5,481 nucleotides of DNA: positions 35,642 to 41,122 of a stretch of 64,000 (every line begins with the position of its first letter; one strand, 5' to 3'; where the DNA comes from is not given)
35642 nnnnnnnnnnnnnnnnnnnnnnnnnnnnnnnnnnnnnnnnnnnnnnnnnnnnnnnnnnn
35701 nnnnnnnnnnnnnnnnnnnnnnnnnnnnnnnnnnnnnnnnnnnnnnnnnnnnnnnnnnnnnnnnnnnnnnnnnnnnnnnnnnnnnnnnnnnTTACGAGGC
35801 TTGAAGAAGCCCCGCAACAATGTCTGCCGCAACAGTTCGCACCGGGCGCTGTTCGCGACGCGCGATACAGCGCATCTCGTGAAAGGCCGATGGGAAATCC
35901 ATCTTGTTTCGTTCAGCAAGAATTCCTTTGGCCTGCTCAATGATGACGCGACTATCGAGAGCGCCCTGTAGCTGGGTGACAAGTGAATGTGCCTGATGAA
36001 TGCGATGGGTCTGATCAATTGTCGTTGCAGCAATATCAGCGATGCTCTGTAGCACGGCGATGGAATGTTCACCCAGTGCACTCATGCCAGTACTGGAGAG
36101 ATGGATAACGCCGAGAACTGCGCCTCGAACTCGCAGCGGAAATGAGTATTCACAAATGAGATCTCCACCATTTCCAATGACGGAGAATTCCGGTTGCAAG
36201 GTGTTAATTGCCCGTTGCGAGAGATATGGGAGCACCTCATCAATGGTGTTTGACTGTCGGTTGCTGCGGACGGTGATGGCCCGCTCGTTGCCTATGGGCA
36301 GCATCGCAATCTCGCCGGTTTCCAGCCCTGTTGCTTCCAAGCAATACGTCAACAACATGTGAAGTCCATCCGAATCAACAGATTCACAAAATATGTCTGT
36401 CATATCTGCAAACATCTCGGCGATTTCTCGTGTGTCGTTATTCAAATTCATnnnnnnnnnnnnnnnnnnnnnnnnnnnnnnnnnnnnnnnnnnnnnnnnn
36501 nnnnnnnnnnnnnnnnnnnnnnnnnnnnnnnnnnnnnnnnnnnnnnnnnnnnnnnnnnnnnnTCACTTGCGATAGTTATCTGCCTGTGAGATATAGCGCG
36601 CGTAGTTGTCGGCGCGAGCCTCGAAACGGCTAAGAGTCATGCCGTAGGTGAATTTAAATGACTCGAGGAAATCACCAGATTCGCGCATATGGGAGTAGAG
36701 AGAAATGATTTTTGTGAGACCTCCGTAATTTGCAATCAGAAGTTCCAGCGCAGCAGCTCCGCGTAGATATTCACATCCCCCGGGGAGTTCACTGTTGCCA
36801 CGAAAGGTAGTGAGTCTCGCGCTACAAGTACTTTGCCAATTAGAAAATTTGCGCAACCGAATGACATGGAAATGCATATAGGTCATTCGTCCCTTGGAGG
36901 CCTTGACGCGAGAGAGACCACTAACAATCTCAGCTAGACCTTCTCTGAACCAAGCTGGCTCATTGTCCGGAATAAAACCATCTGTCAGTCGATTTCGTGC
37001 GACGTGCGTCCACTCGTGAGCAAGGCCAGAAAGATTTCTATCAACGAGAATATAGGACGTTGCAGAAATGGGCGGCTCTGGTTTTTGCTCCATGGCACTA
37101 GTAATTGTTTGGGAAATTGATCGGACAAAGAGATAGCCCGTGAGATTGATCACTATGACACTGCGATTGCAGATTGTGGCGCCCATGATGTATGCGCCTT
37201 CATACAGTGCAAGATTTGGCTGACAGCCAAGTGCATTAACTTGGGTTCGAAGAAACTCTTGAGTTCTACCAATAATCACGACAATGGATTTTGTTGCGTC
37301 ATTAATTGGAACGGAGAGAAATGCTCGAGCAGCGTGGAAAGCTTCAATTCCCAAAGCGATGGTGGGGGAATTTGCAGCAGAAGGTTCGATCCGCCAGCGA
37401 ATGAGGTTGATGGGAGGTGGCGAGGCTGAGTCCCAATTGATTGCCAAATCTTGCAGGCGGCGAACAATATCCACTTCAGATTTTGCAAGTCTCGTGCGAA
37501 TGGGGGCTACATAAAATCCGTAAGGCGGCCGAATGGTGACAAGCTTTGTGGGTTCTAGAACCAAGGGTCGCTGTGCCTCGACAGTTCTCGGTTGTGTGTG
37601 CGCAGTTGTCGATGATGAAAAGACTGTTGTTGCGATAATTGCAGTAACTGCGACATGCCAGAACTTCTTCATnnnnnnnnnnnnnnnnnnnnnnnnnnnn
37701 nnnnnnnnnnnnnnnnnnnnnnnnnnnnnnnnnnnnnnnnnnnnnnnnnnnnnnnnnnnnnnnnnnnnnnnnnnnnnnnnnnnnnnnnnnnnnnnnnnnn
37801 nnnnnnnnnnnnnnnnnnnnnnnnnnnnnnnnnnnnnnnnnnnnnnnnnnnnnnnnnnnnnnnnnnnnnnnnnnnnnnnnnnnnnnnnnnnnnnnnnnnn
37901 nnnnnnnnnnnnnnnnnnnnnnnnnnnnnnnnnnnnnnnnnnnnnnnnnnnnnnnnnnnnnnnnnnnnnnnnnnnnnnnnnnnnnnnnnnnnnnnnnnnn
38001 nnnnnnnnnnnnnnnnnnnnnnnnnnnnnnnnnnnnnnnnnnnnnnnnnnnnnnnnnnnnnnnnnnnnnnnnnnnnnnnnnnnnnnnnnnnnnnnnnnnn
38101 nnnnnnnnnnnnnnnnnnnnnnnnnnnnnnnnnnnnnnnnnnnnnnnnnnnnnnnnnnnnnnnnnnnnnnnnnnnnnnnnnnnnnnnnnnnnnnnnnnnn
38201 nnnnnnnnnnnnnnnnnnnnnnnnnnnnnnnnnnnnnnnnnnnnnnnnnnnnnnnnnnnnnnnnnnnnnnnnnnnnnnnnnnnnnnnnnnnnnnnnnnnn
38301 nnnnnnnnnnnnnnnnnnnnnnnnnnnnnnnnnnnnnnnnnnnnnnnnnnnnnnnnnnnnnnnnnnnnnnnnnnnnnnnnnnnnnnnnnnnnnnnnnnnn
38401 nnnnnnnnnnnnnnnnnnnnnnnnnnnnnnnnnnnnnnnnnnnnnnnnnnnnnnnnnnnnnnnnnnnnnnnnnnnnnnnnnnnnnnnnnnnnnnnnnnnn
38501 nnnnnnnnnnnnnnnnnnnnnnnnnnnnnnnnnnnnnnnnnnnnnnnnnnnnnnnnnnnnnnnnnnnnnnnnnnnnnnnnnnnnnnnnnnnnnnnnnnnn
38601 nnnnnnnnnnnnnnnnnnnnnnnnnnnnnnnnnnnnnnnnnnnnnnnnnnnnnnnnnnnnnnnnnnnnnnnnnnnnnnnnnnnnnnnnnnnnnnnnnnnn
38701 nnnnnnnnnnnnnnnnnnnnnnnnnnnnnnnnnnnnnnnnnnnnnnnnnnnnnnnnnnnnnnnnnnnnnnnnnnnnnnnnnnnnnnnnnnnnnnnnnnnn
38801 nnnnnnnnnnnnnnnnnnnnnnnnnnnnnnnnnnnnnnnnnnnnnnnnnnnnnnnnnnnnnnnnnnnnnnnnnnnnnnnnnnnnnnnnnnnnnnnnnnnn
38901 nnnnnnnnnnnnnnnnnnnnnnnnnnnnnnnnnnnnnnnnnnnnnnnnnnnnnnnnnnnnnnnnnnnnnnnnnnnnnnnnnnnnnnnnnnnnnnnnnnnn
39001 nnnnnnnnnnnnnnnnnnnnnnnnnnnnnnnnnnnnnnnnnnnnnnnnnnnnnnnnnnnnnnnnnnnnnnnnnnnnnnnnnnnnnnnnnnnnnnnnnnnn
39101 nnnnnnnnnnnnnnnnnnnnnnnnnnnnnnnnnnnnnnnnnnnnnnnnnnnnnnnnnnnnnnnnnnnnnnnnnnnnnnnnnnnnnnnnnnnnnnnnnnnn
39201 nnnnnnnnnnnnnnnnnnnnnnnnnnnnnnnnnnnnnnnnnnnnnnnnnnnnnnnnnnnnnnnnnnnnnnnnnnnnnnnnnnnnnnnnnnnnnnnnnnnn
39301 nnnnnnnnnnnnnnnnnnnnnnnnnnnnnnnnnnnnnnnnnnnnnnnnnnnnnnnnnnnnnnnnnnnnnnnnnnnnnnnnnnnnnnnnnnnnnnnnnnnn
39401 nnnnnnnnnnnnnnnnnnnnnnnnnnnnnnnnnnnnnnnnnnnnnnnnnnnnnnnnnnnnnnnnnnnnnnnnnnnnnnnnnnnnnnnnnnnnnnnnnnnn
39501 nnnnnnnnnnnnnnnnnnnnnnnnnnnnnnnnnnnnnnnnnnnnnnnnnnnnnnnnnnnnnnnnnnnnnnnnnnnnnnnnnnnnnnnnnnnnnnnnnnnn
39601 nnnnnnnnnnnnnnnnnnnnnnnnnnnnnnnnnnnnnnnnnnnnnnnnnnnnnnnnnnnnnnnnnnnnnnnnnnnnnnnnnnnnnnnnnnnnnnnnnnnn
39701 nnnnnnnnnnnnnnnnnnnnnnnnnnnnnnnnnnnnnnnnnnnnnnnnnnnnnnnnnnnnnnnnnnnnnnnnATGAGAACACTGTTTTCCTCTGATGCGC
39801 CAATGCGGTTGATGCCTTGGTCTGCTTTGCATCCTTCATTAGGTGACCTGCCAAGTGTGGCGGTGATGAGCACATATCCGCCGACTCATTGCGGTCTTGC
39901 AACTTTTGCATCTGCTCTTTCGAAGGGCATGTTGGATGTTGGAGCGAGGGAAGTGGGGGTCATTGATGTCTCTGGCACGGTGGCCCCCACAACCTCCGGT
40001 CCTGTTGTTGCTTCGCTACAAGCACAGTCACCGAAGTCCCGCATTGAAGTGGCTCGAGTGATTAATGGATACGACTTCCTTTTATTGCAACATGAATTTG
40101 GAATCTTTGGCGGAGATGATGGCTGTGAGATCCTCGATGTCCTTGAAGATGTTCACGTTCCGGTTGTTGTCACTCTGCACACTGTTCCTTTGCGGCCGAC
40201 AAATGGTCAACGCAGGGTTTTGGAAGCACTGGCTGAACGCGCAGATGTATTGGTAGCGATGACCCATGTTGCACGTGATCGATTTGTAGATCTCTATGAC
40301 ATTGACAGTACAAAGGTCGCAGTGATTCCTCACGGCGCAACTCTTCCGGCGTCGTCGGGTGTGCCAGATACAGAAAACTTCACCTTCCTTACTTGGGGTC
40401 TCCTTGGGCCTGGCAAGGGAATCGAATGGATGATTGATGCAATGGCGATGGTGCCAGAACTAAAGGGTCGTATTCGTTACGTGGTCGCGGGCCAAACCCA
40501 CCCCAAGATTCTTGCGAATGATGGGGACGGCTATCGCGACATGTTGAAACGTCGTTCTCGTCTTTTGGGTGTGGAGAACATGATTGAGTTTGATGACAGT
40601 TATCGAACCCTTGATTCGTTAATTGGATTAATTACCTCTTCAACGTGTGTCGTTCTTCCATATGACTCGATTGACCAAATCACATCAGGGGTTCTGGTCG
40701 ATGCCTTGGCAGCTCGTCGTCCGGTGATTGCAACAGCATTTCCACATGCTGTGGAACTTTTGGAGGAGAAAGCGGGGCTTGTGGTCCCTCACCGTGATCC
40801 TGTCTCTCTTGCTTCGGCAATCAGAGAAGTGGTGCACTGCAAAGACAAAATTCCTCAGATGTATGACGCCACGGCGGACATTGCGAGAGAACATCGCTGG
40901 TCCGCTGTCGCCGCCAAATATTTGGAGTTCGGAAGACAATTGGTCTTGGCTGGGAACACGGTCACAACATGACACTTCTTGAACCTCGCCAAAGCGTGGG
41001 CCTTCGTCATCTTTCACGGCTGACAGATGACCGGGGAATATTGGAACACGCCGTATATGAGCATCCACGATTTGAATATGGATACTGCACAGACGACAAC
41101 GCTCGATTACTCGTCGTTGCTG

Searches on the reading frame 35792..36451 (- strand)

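Call 10: search_protein_families(library=pfam, proteins=[window:35792-36451:-], max_evalue=0.01)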
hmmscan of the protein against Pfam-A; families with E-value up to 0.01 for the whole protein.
window:35792-36451:- (219 aa): 3 families
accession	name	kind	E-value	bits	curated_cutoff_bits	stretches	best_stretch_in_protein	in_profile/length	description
PF03861.19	ANTAR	-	1.3e-15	57.3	27.3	1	160-212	2-54/54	ANTAR domain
PF13185.12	GAF_2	-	3.4e-05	24.5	28.6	1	102-146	92-136/136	GAF domain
PF13492.12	GAF_3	-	0.0099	16.7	27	0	104-147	86-129/129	GAF domain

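Call 33: search_protein_families(library=ncbifam, proteins=[window:35795-36451:-], max_evalue=0.001)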
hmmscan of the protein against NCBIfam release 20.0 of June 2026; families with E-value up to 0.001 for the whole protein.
window:35795-36451:- (219 aa): 0 families

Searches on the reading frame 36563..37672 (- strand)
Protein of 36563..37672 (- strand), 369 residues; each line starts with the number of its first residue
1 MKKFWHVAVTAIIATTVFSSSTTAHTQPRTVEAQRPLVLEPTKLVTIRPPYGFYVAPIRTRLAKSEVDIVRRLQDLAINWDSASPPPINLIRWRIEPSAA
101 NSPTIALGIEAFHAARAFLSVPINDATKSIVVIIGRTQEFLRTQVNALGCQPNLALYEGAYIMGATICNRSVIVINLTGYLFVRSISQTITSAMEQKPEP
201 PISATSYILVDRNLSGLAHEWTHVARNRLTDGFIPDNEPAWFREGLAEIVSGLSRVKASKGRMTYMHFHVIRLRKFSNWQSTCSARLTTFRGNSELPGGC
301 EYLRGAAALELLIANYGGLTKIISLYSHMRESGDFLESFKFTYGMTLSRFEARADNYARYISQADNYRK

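Call 10: search_protein_families(library=pfam, proteins=[window:36563-37672:-], max_evalue=0.01)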
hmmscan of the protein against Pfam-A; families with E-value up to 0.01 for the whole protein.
window:36563-37672:- (369 aa): 0 families

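Call 33: search_protein_families(library=ncbifam, proteins=[window:36566-37672:-], max_evalue=0.001)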
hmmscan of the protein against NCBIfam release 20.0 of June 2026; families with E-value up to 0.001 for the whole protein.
window:36566-37672:- (369 aa): 1 family
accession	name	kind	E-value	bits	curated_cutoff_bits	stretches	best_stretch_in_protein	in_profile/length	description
NF033876.2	flagella_HExxH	equivalog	0.00087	18.8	205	0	217-259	133-173/384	flagellinolysin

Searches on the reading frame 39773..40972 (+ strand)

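Call 19: search_protein_families(library=pfam, proteins=[window:39773-40972:+], max_evalue=0.0001)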
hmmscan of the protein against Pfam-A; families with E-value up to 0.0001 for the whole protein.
window:39773-40972:+ (399 aa): 3 families
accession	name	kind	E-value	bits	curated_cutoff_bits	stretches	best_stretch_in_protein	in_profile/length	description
PF13692.12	Glyco_trans_1_4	-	2.5e-15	57.4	27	1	204-354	3-140/142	Glycosyl transferases group 1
PF00534.26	Glycos_transf_1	-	4.3e-14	52.9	26.4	1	199-359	12-161/172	Glycosyl transferases group 1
PF13439.12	Glyco_transf_4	-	3.4e-08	34.1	28.5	1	126-188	94-165/170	Glycosyltransferase Family 4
